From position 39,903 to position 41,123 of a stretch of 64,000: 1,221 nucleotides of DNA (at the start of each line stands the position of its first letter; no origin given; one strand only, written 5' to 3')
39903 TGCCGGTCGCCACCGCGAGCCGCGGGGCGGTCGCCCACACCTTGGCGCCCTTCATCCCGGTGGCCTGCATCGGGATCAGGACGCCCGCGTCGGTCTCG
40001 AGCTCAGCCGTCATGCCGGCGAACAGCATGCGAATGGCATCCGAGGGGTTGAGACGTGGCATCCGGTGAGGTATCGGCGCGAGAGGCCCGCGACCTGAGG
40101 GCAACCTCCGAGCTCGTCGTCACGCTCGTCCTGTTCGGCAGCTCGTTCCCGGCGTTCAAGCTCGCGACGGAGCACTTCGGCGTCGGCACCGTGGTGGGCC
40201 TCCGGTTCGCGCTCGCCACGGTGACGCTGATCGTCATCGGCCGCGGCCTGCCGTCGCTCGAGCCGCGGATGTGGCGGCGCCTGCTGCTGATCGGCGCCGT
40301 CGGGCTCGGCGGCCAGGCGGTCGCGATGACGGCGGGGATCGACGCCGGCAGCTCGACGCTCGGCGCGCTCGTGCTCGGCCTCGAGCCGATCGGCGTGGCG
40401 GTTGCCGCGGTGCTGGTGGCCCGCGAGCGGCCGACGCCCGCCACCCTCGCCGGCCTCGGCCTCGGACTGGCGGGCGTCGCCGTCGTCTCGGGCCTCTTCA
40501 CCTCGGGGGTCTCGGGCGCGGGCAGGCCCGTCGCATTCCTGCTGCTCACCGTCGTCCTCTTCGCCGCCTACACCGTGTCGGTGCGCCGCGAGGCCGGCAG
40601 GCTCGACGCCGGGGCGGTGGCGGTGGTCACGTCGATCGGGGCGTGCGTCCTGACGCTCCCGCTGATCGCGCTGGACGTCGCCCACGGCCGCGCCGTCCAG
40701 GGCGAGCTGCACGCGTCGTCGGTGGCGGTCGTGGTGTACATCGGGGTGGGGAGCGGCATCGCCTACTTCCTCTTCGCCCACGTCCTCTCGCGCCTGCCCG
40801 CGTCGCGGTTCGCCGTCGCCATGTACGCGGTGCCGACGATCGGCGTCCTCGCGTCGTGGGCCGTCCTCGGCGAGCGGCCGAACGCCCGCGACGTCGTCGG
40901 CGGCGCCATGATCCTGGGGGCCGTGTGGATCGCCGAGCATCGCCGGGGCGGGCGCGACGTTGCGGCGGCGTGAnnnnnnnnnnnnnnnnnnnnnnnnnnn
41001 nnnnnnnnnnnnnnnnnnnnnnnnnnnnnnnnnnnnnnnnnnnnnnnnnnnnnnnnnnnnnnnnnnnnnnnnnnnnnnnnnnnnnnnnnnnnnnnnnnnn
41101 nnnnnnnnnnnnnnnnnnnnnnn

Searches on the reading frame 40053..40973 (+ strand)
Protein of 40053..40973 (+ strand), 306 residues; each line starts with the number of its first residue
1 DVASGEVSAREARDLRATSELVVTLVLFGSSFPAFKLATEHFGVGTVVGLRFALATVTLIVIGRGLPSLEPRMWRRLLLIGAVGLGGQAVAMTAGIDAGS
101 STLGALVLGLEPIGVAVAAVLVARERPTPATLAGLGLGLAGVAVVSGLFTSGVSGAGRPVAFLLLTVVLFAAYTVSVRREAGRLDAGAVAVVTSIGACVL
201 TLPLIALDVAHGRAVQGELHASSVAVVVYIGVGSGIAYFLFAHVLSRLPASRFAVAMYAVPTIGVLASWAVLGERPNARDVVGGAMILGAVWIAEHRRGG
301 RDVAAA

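Call 9: search_protein_families(library=pfam, proteins=[window:40053-40973:+], max_evalue=0.001)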
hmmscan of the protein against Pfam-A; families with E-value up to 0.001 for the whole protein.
window:40053-40973:+ (306 aa): 1 family
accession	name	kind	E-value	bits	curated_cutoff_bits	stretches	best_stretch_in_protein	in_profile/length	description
PF00892.27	EamA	-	1.5e-31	109.9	28.2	2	22-146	8-134/135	EamA-like transporter family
